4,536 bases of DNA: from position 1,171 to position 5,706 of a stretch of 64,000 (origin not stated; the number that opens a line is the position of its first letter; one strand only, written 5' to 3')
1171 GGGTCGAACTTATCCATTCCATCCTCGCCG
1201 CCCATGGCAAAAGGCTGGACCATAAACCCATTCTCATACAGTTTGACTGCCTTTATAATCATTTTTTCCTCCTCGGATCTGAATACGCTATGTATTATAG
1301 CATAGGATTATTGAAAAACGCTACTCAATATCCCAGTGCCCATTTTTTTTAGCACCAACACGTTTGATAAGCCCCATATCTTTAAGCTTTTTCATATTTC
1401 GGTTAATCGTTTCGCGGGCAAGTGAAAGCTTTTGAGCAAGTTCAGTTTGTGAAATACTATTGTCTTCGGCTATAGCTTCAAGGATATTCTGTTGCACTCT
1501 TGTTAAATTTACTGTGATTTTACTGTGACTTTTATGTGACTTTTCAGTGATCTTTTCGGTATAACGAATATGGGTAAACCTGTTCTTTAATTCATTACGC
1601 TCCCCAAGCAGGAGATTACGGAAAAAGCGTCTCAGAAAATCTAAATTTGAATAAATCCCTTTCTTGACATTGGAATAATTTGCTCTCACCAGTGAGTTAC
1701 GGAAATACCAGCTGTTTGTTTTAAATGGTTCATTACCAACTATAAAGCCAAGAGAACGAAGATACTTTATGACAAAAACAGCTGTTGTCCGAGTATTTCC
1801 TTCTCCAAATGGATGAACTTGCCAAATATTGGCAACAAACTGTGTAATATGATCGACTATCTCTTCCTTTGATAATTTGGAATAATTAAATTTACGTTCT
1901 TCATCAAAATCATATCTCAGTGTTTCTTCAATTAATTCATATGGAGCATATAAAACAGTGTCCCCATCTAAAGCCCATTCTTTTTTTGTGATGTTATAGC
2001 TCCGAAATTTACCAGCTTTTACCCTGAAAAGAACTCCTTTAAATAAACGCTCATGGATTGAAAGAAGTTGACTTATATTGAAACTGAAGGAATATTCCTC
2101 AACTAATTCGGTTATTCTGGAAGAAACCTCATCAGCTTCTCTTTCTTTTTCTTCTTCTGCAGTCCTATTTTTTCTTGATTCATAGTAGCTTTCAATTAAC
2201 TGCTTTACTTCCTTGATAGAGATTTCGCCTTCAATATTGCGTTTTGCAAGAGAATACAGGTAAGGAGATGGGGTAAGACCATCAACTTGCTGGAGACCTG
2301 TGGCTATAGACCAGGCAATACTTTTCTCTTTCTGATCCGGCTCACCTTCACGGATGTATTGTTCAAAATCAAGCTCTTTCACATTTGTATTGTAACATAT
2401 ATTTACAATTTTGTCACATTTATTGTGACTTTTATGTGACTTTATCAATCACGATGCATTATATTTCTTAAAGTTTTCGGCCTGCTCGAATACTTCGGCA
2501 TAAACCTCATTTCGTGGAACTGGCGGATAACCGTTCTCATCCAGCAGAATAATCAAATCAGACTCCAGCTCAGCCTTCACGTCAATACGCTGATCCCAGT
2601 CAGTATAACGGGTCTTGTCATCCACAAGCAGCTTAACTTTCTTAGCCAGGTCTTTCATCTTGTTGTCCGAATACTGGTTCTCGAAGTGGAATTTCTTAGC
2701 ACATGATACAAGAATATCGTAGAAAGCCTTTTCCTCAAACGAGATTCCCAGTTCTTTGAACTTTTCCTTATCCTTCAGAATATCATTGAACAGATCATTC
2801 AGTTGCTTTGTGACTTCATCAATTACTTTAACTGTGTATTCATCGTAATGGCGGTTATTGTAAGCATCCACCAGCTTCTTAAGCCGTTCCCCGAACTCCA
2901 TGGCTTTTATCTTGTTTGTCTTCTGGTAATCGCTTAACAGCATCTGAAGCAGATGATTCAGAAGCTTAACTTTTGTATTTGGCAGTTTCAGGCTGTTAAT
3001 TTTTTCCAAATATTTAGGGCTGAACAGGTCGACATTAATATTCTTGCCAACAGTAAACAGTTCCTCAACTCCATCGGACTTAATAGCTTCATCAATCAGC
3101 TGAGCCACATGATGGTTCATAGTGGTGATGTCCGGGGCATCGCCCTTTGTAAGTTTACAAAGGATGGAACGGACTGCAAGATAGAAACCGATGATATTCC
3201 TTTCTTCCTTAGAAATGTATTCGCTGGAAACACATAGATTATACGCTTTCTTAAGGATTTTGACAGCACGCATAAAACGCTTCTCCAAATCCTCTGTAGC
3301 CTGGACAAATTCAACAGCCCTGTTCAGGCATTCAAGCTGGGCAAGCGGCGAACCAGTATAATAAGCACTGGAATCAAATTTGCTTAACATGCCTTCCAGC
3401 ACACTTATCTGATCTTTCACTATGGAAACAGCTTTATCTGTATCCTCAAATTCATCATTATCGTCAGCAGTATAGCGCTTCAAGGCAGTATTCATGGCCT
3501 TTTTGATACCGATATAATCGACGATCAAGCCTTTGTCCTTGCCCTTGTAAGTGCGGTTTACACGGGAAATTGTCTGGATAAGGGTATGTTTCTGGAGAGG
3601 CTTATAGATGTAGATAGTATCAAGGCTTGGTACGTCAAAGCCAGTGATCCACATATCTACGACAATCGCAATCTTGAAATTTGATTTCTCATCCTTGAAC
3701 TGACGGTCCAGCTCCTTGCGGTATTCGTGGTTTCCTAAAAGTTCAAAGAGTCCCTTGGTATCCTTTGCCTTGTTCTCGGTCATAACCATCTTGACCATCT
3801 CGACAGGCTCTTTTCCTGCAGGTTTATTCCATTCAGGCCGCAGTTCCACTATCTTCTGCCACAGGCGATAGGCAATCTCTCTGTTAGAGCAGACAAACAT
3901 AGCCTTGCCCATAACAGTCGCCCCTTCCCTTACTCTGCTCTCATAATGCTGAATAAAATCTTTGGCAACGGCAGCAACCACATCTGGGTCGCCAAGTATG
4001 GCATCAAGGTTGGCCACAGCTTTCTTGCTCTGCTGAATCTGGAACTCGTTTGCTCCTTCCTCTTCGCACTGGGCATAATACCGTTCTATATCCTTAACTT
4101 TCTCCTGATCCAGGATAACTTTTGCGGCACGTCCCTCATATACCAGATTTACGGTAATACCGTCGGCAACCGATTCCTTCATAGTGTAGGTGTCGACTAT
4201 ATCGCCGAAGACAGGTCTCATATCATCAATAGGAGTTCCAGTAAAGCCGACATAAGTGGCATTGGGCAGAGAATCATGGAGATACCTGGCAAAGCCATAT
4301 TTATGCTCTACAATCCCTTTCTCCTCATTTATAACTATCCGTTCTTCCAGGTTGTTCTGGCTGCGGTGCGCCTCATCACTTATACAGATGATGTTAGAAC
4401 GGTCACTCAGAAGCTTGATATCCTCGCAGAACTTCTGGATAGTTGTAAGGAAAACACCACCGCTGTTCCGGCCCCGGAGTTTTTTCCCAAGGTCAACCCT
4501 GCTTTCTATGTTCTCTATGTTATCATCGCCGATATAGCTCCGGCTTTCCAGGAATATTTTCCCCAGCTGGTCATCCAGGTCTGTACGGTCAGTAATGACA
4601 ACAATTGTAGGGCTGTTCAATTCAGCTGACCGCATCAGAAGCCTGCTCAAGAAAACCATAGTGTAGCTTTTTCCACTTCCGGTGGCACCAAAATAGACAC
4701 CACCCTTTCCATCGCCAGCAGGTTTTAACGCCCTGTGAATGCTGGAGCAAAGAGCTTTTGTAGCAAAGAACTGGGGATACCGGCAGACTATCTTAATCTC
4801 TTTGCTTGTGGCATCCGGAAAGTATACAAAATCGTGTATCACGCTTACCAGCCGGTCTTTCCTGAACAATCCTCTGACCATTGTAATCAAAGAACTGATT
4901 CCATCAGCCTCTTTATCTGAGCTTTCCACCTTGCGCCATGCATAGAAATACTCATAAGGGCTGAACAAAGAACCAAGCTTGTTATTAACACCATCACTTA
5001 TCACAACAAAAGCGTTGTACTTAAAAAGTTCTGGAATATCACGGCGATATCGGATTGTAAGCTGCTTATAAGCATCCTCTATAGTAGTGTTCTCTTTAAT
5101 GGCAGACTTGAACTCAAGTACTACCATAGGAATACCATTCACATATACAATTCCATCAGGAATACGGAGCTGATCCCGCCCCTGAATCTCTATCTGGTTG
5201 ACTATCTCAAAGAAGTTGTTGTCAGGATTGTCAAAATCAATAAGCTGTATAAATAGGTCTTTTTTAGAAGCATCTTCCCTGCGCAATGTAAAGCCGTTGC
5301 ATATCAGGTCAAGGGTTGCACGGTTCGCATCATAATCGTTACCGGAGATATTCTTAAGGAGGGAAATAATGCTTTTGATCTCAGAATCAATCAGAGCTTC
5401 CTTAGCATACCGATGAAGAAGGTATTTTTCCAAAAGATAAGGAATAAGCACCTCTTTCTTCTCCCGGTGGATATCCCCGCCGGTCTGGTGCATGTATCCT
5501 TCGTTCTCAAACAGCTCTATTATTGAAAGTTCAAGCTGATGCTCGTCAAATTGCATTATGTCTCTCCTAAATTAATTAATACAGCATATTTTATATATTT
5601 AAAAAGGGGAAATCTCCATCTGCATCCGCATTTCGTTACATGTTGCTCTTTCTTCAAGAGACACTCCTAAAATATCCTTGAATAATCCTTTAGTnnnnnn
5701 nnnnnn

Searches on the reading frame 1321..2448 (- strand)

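Call 79: search_protein_families(library=pfam, proteins=[window:1321-2448:-], max_evalue=0.001)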
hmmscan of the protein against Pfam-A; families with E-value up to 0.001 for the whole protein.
window:1321-2448:- (375 aa): 12 families
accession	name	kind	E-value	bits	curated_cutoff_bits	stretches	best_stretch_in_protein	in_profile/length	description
PF13412.12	HTH_24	-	3.6e-12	46.1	21.9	1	317-362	3-48/48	Winged helix-turn-helix DNA-binding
PF02661.23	Fic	-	8.3e-11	43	24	1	123-230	2-93/93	Fic/DOC family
PF08279.18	HTH_11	-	8.9e-08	32.3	25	1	319-367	2-49/55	HTH domain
PF12802.13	MarR_2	-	1.2e-07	32.2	27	1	314-366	2-55/61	MarR family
PF13545.12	HTH_Crp_2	-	2.2e-07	31.1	27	1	331-365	22-56/70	Crp-like helix-turn-helix domain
PF01047.28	MarR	-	7.1e-07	29.5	24.6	1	315-364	1-50/59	MarR family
PF25213.1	HVO_A0261_N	-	7.1e-07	29.5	35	1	319-366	13-59/86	HVO_A0261 N-terminal domain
PF13404.12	HTH_AsnC-type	-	4.2e-05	23.7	27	1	320-356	6-42/42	AsnC-type helix-turn-helix domain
PF08220.18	HTH_DeoR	-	6.6e-05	23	21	1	319-364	2-47/57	DeoR-like helix-turn-helix domain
PF12840.13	HTH_20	-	8.2e-05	22.9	27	1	318-364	5-51/51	Helix-turn-helix domain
PF25212.1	HVO_A0114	-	0.00042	20.5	27.6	1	307-365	12-70/84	HVO_A0114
PF00325.26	Crp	-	0.00066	19.8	21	0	333-361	4-32/32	Bacterial regulatory proteins, crp family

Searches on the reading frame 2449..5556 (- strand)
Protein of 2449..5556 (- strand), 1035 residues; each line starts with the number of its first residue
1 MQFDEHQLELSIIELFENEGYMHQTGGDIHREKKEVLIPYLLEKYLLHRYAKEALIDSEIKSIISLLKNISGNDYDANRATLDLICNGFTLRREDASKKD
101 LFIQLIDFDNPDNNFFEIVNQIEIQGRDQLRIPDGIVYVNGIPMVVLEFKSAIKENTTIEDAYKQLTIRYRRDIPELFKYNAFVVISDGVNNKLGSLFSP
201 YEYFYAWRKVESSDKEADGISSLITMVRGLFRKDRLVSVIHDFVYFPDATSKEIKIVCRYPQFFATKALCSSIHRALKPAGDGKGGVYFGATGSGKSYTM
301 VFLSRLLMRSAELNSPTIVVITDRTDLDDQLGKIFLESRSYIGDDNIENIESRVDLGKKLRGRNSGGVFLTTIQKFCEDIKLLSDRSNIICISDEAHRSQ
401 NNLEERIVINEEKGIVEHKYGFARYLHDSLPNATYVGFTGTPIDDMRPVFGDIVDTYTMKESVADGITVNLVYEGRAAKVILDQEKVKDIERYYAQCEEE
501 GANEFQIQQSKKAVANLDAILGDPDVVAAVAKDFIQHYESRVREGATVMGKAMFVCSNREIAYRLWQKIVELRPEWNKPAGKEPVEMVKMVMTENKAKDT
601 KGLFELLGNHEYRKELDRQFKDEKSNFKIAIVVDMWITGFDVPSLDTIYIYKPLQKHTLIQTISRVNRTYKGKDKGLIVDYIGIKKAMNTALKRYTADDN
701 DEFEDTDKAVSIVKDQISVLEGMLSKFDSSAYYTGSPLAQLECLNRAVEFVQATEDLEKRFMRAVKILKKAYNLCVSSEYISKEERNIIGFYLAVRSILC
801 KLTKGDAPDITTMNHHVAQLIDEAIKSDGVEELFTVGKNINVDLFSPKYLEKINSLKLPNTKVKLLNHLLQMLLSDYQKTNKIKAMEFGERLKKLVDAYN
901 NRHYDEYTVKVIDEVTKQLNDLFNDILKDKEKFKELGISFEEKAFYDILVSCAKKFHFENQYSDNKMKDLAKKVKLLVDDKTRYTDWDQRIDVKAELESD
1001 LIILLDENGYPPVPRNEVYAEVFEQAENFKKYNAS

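Call 79: search_protein_families(library=pfam, proteins=[window:2449-5556:-], max_evalue=0.001)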
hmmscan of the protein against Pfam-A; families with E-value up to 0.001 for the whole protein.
window:2449-5556:- (1035 aa): 6 families
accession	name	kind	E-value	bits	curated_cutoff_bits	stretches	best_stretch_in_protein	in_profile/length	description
PF11867.13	T1RH-like_C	-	9.5e-84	282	26.8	1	698-1031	3-328/329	Type I restriction enzyme HindI endonuclease subunit-like, C-terminal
PF18766.7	SWI2_SNF2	-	7.2e-56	189.7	26.7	1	262-496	2-210/221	SWI2/SNF2 ATPase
PF04313.20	HSDR_N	-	2.6e-33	116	25.1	1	4-199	3-194/198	Type I restriction enzyme R protein N terminus (HSDR_N)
PF22679.2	T1R_D3-like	-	1.4e-20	74.8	27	1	604-681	77-156/158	Type I restriction enzyme subunit R domain 3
PF04851.21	ResIII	-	1.3e-17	64.6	22.5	1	256-443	2-163/164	Type III restriction enzyme, res subunit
PF00270.35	DEAD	-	0.00089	19.5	26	0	280-405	11-134/167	DEAD/DEAH box helicase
